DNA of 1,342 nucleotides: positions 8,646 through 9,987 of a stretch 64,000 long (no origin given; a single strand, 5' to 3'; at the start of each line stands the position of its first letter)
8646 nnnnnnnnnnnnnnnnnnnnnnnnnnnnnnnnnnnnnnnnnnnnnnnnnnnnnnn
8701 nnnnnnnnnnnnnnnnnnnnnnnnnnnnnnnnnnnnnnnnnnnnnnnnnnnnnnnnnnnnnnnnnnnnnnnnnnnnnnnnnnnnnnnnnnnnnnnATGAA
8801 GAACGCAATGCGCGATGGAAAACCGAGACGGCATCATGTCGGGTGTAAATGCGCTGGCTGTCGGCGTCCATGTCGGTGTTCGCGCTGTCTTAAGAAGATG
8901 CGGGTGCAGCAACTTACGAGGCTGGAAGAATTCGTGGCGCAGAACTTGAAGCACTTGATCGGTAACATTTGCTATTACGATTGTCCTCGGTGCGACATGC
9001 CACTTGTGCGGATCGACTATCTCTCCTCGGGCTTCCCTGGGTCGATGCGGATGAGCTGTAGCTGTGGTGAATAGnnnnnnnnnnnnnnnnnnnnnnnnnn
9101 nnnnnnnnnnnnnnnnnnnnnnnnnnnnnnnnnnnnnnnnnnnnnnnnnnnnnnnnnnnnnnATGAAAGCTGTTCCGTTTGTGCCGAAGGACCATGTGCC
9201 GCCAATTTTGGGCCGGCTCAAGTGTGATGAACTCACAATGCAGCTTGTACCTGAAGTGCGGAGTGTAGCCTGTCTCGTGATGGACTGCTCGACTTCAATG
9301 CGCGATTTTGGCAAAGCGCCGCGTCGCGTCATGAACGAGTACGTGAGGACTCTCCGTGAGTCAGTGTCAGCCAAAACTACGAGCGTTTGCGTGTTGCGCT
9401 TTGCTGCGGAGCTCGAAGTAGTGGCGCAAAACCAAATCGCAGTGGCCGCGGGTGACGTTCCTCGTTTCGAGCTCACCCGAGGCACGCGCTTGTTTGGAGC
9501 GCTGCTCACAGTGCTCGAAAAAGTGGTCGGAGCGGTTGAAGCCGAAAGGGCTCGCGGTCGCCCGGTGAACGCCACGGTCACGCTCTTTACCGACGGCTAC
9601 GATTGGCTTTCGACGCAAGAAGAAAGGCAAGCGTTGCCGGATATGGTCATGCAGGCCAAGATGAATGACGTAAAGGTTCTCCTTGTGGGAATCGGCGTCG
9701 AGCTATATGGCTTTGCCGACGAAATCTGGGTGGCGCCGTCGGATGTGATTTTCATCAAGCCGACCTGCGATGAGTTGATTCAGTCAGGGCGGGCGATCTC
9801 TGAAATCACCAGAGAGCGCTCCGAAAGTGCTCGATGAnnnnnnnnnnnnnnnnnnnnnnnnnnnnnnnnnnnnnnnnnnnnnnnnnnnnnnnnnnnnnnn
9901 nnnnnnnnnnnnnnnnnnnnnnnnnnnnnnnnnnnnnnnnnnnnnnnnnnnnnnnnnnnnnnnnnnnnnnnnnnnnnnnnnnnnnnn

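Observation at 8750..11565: Higher-GC island of cassette-like genes, with a covarying two-hairpin leader upstream of three consecutive ORFs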

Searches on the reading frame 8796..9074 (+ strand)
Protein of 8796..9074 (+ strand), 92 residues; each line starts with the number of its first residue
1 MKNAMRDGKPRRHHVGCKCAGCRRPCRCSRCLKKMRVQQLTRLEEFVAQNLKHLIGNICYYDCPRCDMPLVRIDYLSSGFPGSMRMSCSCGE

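Call 6: search_protein_families(library=pfam, proteins=[window:8796-9074:+], max_evalue=0.1)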
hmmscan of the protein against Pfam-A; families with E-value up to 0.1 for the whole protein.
window:8796-9074:+ (92 aa): 0 families

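Call 10: search_protein_families(library=phrogs, proteins=[window:8796-9074:+], max_evalue=0.1)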
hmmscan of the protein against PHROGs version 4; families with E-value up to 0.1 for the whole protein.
window:8796-9074:+ (92 aa): 0 families

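Call 11: search_protein_families(library=padloc, proteins=[window:8796-9074:+], max_evalue=0.1)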
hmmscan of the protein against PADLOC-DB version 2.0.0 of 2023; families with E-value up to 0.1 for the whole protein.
window:8796-9074:+ (92 aa): 0 families

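Call 28: find_homologous_proteins(query=A3, max_evalue=1)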
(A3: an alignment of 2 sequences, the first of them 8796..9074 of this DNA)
Query A3 (2 sequences) (92 aa, profile of the alignment): 2 proteins with E <= 1 among 10 candidates.
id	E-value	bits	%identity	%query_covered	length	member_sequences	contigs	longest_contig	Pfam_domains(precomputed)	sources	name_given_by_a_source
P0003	5.6e-42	160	100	100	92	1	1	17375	-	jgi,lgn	-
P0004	3.0e-41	158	48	23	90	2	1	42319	-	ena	-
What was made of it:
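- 8796..9074 (+): Cys-rich protein 1 (92 aa): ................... plus a C-terminal CxxC...CxC. No leader module upstream. No homologs other than the paralog (call 28).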

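Call 47: search_solved_structures(query=A3, max_evalue=10)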
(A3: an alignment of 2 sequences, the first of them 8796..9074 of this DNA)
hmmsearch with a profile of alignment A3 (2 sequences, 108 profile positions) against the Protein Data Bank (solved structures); distinct sequences matched with E-value up to 10: 1.
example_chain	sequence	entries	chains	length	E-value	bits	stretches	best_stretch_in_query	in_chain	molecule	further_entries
1aq5_A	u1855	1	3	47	0.68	13.4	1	24-59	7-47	CARTILAGE MATRIX PROTEIN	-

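Call 61: predict_structure(protein=window:8796-9074:+)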
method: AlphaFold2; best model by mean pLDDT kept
length: 92 residues; sequences in the alignment: 1
mean_pLDDT: 43.5   pTM: 0.23
mean pLDDT of the five models: 43.5, 42.4, 39.7, 38.3, 38.0
residues with pLDDT >= 90: 0; 70-90: 0; 50-70: 18; < 50: 74
segments of 3 or more residues with pLDDT < 50: 1-40, 52-57, 62-65, 67-70, 74-81, 83-92
pLDDT, mean of each block of 10 residues (from residue 1): 31 38 42 41 53 49 47 47 44 34
secondary structure, 60 per line:
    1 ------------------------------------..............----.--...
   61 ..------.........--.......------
elements in order: H37-50 E58-62 E69-77 E80-86
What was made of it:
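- The structure model of the Cys-rich protein is unusable, pLDDT 43.5 (call 61).
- Tried and rejected: The single-sequence model of Cys-rich protein 1 was unusable (call 61).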

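Call 76: search_protein_families(library=ncbifam, proteins=[window:8796-9074:+], max_evalue=0.01)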
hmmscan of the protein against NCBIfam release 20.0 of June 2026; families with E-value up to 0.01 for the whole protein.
window:8796-9074:+ (92 aa): 0 families

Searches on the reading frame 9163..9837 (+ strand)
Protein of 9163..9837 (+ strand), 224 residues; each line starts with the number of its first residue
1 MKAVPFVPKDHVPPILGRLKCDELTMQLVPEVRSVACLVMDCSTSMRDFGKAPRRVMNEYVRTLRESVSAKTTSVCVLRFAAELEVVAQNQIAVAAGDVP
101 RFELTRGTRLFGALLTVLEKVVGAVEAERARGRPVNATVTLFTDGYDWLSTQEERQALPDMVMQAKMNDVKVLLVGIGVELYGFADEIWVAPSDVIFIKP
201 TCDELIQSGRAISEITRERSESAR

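Call 6: search_protein_families(library=pfam, proteins=[window:9163-9837:+], max_evalue=0.1)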
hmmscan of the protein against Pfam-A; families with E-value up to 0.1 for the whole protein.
window:9163-9837:+ (224 aa): 2 families
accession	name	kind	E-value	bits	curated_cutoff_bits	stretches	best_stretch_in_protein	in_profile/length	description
PF00092.34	VWA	-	7.7e-05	23.4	23.8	1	38-178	4-140/174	von Willebrand factor type A domain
PF13519.12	VWA_2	-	0.052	14.6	27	0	38-145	3-106/107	von Willebrand factor type A domain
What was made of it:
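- On VWA domain (gene 9163-9837): PF00092 at 23.4 bits, against a gathering score of 23.8, E 7.7e-5 (call 6).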

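Call 10: search_protein_families(library=phrogs, proteins=[window:9163-9837:+], max_evalue=0.1)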
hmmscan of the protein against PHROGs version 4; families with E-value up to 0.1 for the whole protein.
window:9163-9837:+ (224 aa): 1 family
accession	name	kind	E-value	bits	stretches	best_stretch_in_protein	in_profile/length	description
phrog_7371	-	unknown function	6.5e-05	23.6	1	37-176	10-139/204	-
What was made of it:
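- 9163..9837 (+): VWA-domain protein (224 aa) with a DxSxS MIDAS motif (DCSTS). Pfam VWA E 7.7e-5, just below the gathering score (call 6); phrog_7371 (call 10).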

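Call 11: search_protein_families(library=padloc, proteins=[window:9163-9837:+], max_evalue=0.1)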
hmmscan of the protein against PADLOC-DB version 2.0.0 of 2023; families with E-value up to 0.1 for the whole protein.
window:9163-9837:+ (224 aa): 0 families

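Call 12: find_homologous_proteins(query=window:9163-9837:+)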
Query window:9163-9837:+ (224 aa): 1 proteins with E <= 0.001 among 1057 candidates.
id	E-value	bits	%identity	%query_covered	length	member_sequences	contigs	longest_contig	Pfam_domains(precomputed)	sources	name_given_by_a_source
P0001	4.0e-141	486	100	100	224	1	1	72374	-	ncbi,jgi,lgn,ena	ncbi:MAG: vWA domain-containing protein [bacterium]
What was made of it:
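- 9163..9837 (+): Only itself in the word-indexed search of 5.8 G protein clusters (call 12).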

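Call 13: find_encoding_contigs(protein=P0001, flank=10000, max_places=6)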
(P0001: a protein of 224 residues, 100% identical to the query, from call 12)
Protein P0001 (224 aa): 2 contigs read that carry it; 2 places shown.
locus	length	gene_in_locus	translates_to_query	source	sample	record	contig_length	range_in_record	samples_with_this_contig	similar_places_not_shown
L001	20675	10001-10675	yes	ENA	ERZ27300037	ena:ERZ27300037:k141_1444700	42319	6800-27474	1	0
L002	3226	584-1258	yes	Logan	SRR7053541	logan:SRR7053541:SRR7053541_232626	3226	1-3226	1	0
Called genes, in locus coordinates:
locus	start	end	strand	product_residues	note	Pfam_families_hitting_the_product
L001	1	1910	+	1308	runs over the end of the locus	PF04997:RNA_pol_Rpb1_1, PF00623:RNA_pol_Rpb1_2, PF04983:RNA_pol_Rpb1_3, PF05000:RNA_pol_Rpb1_4, PF04998:RNA_pol_Rpb1_5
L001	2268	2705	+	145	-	-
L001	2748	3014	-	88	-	-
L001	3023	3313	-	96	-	-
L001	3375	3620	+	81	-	-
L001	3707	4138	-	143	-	-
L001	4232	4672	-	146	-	-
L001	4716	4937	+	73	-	-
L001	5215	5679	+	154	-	PF02075:RuvC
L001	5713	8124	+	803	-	PF00005:ABC_tran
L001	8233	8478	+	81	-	-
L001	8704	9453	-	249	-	PF01978:TrmB, PF12840:HTH_20 (weak)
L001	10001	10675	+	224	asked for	-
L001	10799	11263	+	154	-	-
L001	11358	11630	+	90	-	-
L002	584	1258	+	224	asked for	-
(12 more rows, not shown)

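Call 65: find_related_loci(query=window:9163-9837:+, collection=viral_contigs, flank=5000)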
Query window:9163-9837:+ (224 aa) in viral_contigs; peptide patterns used: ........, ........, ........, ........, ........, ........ (x = any residue, [..] = any of these).
3 stretches matched a pattern, but none encodes a relative of the query by tblastn (E <= 1e-3).

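Call 76: search_protein_families(library=ncbifam, proteins=[window:9163-9837:+], max_evalue=0.01)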
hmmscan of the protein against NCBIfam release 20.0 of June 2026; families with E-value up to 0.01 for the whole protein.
window:9163-9837:+ (224 aa): 1 family
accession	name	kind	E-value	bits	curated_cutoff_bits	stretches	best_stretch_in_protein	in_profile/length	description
NF010238.0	PRK13685.1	subfamily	0.0033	16.6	432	1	27-180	90-247/335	hypothetical protein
